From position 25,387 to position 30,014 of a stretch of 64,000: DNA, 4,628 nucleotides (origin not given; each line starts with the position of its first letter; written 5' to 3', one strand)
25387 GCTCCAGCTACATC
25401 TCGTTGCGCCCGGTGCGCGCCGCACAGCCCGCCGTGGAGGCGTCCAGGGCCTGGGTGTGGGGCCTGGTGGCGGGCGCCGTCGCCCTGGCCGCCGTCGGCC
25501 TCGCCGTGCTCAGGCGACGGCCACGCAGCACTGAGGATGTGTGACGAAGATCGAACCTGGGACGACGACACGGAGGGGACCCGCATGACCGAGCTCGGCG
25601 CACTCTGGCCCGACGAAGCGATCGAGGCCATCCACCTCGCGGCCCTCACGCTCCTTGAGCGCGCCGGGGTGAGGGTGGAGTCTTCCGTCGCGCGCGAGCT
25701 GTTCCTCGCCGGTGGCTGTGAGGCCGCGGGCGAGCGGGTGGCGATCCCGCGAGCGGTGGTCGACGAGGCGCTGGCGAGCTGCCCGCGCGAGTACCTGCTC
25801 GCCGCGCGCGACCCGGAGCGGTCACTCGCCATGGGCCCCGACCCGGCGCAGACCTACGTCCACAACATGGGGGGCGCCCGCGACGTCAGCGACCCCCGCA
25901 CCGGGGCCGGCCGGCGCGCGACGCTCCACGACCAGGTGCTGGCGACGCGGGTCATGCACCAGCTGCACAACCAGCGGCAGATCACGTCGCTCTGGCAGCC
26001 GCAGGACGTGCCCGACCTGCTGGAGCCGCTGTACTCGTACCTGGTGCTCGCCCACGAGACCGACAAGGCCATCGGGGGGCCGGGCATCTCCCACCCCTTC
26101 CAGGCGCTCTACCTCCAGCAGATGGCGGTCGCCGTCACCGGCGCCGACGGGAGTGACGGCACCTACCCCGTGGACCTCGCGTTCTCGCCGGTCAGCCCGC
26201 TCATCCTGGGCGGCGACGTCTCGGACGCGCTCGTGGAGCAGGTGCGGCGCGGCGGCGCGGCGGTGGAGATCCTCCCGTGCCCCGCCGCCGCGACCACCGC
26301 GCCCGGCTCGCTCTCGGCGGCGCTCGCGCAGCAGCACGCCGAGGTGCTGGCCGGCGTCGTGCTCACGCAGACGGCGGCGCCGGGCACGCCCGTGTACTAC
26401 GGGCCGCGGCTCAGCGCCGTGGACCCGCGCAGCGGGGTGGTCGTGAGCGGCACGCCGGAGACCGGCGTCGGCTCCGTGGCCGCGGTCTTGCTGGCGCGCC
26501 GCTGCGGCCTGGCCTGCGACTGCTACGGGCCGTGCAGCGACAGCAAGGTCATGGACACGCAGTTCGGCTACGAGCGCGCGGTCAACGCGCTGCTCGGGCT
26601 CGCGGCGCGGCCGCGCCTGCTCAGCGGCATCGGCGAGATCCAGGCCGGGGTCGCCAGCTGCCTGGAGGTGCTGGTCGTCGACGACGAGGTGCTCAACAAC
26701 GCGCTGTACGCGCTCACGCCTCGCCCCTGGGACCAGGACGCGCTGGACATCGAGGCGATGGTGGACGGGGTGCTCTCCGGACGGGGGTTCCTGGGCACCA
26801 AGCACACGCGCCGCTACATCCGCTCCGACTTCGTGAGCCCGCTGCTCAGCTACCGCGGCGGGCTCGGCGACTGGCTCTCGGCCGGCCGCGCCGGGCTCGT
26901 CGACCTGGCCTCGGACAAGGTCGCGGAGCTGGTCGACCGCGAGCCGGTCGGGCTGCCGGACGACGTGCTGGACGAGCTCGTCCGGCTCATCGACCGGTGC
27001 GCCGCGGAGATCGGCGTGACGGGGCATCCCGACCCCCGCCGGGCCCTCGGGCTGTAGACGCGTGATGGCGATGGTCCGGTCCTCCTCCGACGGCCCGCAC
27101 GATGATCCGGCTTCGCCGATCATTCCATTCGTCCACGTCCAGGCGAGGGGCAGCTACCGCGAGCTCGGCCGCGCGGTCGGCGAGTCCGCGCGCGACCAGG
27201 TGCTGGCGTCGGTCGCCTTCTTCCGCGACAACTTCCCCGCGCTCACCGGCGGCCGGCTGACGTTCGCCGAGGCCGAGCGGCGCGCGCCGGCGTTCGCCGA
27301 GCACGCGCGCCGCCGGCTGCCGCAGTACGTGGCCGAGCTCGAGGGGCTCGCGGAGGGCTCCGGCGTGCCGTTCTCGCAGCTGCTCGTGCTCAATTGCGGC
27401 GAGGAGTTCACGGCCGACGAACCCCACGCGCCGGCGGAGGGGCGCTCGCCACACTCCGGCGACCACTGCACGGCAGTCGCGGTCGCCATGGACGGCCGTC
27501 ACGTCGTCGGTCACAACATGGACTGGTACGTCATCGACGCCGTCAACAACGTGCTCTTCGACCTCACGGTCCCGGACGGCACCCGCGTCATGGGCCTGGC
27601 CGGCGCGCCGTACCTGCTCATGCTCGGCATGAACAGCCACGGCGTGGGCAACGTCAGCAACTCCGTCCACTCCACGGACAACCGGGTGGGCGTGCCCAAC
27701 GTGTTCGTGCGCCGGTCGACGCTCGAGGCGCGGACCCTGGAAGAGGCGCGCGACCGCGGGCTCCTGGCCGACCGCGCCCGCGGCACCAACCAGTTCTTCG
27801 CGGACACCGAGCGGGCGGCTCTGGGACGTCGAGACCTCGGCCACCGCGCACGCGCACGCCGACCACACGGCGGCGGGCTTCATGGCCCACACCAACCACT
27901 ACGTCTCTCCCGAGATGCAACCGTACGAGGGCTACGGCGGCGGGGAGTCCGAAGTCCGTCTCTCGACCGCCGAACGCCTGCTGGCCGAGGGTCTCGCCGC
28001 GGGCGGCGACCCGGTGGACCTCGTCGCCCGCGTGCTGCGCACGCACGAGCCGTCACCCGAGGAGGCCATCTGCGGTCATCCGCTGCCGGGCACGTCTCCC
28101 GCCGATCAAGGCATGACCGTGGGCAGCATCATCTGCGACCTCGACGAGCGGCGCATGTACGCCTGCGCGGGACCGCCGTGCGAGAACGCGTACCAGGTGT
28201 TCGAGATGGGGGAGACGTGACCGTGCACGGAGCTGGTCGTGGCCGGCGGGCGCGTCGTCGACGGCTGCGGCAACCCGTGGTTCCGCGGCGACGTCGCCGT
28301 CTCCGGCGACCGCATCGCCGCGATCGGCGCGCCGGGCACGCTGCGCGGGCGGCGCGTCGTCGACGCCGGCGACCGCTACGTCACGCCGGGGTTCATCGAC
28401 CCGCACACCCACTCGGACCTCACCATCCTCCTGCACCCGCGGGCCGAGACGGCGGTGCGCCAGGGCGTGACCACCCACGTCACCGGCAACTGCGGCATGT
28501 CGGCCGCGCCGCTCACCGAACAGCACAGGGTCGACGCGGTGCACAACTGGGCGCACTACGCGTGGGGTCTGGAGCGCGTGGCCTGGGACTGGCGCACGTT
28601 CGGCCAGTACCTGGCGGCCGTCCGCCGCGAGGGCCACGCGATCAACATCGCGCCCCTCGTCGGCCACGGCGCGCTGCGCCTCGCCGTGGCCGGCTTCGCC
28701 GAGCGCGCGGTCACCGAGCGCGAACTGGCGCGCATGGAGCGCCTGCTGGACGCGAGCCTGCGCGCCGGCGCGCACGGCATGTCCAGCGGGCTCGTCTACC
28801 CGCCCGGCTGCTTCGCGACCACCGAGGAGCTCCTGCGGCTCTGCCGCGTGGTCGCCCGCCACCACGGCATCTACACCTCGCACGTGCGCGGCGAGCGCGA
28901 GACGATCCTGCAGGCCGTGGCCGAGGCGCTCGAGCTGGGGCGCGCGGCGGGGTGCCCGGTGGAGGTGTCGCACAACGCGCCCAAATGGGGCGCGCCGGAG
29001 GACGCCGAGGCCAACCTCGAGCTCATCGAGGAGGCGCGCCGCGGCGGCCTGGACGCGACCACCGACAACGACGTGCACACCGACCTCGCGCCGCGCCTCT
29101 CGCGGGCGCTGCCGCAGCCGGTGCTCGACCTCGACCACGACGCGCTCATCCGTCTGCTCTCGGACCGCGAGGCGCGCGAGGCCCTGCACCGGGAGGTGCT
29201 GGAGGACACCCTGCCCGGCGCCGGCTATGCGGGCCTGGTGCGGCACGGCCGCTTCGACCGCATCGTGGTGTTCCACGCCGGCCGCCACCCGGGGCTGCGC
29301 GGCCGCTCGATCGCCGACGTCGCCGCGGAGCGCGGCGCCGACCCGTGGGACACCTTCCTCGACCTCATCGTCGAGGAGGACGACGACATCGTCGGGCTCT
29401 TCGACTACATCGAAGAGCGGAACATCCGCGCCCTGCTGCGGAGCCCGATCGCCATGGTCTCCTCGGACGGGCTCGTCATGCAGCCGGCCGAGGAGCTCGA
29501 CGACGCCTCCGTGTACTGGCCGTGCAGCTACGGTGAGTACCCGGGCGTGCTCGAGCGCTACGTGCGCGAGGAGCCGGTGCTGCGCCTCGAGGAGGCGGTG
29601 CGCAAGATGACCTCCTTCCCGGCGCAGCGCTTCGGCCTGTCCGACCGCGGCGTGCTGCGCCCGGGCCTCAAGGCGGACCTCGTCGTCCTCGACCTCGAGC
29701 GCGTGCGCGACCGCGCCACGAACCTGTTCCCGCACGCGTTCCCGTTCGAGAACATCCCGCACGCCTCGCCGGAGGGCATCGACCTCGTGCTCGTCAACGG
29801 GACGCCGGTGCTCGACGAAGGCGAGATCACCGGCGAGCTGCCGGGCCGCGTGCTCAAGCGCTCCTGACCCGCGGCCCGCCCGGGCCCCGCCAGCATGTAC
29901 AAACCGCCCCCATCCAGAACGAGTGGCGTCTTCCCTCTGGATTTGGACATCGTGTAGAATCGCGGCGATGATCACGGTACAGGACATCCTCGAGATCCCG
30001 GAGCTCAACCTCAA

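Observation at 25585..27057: Non-pyrrolysine MttB homolog and its putative methyl-THF partner have no corrinoid protein nearby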

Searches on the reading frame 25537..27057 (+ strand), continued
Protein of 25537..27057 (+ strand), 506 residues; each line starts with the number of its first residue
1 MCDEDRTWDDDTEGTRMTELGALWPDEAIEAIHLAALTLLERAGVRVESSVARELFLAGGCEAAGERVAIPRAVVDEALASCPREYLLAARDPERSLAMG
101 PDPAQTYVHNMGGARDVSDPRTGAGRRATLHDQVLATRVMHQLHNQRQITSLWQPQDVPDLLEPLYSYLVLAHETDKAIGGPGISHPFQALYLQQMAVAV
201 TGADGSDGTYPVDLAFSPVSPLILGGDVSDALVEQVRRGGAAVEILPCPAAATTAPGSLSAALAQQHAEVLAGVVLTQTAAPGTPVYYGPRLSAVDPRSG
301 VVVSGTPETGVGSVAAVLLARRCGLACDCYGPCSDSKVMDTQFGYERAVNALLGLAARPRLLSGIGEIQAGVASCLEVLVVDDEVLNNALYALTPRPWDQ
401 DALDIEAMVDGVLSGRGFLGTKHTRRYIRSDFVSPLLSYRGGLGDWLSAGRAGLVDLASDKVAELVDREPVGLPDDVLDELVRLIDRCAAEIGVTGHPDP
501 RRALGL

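Call 77: find_encoding_contigs(protein=P0149, flank=8000, max_places=1)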
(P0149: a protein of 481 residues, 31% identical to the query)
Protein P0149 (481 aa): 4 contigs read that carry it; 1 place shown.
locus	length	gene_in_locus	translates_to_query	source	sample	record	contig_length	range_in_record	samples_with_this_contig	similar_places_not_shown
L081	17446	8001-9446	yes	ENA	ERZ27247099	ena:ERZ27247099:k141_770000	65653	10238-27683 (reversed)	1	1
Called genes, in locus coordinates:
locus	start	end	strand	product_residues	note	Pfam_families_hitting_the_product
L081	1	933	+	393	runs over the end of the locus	PF02595:Gly_kinase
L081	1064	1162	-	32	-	-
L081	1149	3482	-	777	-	PF00403:HMA, PF00122:E1-E2_ATPase, PF00702:Hydrolase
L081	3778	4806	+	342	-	PF00155:Aminotran_1_2, PF01212:Beta_elim_lyase, PF01041:DegT_DnrJ_EryC1 (faint), PF01053:Cys_Met_Meta_PP (weak), PF00266:Aminotran_5 (weak)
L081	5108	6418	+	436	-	PF10114:PocR, PF12833:HTH_18, PF00165:HTH_AraC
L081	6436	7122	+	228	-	PF02607:B12-binding_2, PF02310:B12-binding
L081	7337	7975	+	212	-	PF02607:B12-binding_2, PF02310:B12-binding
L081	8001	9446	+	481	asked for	PF06253:MTTB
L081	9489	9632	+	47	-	-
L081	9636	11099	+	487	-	PF06253:MTTB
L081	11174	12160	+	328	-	PF01244:Peptidase_M19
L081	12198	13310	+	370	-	PF01168:Ala_racemase_N, PF00842:Ala_racemase_C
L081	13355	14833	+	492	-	PF06253:MTTB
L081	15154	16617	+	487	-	PF00474:SSF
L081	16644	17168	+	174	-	-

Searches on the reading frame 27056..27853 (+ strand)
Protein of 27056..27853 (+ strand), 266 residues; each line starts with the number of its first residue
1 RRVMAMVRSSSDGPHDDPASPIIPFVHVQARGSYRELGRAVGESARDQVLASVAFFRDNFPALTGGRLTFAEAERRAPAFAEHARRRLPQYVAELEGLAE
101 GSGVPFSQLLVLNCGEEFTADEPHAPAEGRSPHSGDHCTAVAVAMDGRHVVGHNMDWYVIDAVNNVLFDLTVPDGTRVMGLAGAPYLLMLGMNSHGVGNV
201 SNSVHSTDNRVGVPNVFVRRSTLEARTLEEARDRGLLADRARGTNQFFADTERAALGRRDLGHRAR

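Call 10: search_protein_families(library=pfam, proteins=[window:27056-27853:+], max_evalue=0.01)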
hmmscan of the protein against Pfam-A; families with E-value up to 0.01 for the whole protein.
window:27056-27853:+ (266 aa): 2 families
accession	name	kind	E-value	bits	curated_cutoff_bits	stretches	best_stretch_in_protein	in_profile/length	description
PF03417.21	AAT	-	1.5e-07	31.8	23.2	1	147-253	5-112/225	Acyl-coenzyme A:6-aminopenicillanic acid acyl-transferase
PF18834.6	LPD22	-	0.0016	19.1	28.6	1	209-261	25-77/97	Large polyvalent protein associated domain 22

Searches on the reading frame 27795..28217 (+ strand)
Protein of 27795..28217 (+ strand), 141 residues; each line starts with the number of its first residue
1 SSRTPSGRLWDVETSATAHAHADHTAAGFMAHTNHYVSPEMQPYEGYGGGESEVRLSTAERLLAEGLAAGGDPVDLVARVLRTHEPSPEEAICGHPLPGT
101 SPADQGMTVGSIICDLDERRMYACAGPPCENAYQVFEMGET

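Call 10: search_protein_families(library=pfam, proteins=[window:27795-28217:+], max_evalue=0.01)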
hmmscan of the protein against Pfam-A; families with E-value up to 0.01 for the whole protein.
window:27795-28217:+ (141 aa): 1 family
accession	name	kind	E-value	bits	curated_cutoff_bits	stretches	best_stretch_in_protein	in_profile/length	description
PF03417.21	AAT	-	0.0014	18.8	23.2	1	24-66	129-171/225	Acyl-coenzyme A:6-aminopenicillanic acid acyl-transferase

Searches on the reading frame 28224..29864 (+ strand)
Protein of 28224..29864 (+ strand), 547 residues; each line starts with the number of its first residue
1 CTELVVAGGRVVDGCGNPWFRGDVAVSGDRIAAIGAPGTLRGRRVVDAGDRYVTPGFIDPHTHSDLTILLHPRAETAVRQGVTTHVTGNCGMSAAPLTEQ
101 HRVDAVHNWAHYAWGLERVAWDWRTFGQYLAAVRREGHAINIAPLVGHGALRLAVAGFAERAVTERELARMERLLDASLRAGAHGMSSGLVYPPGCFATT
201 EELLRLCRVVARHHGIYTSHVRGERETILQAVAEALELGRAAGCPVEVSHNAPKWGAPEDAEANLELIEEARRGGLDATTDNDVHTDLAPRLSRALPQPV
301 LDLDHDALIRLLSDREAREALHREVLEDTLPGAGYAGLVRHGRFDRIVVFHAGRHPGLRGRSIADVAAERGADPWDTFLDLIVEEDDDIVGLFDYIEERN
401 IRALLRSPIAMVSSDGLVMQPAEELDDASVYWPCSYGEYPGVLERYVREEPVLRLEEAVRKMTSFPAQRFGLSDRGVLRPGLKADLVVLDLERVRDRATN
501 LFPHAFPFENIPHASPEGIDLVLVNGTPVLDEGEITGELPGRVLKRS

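Call 10: search_protein_families(library=pfam, proteins=[window:28224-29864:+], max_evalue=0.01)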
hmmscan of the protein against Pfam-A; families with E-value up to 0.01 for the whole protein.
window:28224-29864:+ (547 aa): 2 families
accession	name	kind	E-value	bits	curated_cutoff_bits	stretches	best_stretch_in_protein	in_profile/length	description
PF07969.17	Amidohydro_3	-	3.7e-32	112.9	29.7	1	44-529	1-471/472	Amidohydrolase family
PF01979.26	Amidohydro_1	-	1.1e-16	61.5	25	2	52-234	1-167/345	Amidohydrolase family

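Call 49: search_solved_structures(query=window:28239-29864:+, max_evalue=0.00001)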
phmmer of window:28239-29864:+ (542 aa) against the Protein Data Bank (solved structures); distinct sequences matched with E-value up to 0.00001: 15.
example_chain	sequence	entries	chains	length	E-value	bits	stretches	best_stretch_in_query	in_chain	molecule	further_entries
1m7j_A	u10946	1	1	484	3.4e-72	247.1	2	2-248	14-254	D-aminoacylase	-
1rjp_A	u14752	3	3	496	3.7e-72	246.9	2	2-248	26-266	D-aminoacylase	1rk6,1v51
1rjq_A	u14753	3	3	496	3.8e-71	243.6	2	2-248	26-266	D-aminoacylase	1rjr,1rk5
1v4y_A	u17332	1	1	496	8.3e-71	242.5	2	2-248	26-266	D-aminoacylase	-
3gip_A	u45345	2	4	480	3.9e-64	220.5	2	2-276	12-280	N-acyl-D-glutamate deacylase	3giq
9g5m_A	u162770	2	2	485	4.2e-64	220.4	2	5-256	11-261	Amidohydrolase family protein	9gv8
9kb1_A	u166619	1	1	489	8.5e-52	179.8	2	5-246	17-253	PpOngB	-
9kb3_A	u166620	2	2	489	1.1e-50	176.1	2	5-246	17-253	Carbohydrate de-N-acetylated protein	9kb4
1gkr_A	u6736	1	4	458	1e-09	40.9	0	448-533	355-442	NON-ATP DEPENDENT L-SELECTIVE HYDANTOINASE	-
4tqt_A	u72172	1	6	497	3.2e-09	39.2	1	3-130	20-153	D-hydantoinase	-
3nqb_A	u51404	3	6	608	6.1e-09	38.3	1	2-81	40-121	Adenine deaminase 2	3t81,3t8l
1nfg_A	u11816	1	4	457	8.5e-08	34.5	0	15-89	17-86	D-hydantoinase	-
4kir_A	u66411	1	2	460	6.3e-07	31.7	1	3-62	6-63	D-hydantoinase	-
1yny_A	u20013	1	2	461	6.3e-07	31.6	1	3-62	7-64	D-Hydantoinase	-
4kqn_A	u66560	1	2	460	2.4e-06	29.7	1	3-62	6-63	D-hydantoinase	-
